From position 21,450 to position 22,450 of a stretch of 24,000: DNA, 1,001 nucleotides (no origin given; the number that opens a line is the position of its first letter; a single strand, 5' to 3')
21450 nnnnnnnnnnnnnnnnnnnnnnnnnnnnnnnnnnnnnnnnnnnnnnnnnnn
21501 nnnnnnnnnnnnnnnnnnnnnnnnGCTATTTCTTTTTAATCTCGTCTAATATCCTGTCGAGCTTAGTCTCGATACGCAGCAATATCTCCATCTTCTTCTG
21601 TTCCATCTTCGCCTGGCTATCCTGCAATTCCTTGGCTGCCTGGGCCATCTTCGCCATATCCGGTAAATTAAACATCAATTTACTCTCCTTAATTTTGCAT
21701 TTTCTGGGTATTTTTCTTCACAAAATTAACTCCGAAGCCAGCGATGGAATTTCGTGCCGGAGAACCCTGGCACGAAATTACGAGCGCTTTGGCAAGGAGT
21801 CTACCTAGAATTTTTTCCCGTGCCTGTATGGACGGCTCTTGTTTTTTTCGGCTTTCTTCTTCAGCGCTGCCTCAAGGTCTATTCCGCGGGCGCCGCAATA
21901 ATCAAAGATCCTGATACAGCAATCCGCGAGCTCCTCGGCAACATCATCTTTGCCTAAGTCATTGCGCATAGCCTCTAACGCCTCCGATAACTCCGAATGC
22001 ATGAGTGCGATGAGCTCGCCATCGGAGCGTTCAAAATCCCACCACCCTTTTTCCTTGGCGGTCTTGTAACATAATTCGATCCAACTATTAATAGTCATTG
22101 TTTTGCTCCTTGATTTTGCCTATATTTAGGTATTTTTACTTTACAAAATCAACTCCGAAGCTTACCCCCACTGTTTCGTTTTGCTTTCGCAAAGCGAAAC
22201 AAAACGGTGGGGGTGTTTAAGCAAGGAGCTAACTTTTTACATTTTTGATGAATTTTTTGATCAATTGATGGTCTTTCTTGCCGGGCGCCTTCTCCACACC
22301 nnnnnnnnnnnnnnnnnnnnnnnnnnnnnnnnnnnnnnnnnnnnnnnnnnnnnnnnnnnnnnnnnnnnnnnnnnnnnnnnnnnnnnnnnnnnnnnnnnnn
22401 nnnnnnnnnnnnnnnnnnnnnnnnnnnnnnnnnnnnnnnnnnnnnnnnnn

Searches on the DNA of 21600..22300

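Call 28: search_rna_families(source=window, start=21600, end=22300, threshold=evalue, max_evalue=5)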
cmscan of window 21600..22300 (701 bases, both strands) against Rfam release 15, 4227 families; matches with E-value up to 5: 9.
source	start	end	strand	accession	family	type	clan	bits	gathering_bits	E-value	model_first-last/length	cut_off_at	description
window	22159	22222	+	RF03394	mir-2574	Gene; miRNA;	-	30.4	90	0.00026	1-68/68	no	mir-2574 microRNA precursor family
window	22164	22214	+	RF03734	mir-4773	Gene; miRNA;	-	27.6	100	0.011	1-78/78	no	mir-4773 microRNA precursor family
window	22164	22214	-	RF03734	mir-4773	Gene; miRNA;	-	25.3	100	0.04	1-78/78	no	mir-4773 microRNA precursor family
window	22160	22223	-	RF03394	mir-2574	Gene; miRNA;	-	24.6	90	0.012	1-68/68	no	mir-2574 microRNA precursor family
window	22132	22249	-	RF00885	MIR821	Gene; miRNA;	-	24.1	249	0.029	1-275/275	no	MIR821 microRNA precursor family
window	22132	22250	+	RF00885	MIR821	Gene; miRNA;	-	20.5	249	0.18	1-275/275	no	MIR821 microRNA precursor family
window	22156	22223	+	RF04097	MIR2630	Gene; miRNA;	-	18.4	144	0.4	1-229/229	no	MIR2630 microRNA precursor family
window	22088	22211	+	RF01822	RsaJ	Gene; sRNA;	-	12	100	3.3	1-287/287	no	RNA Staph. aureus A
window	22081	22215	+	RF01846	Fungi_U3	Gene; snRNA; snoRNA; CD-box;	CL00100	11.3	95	2.9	107-250/274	no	Fungal small nucleolar RNA U3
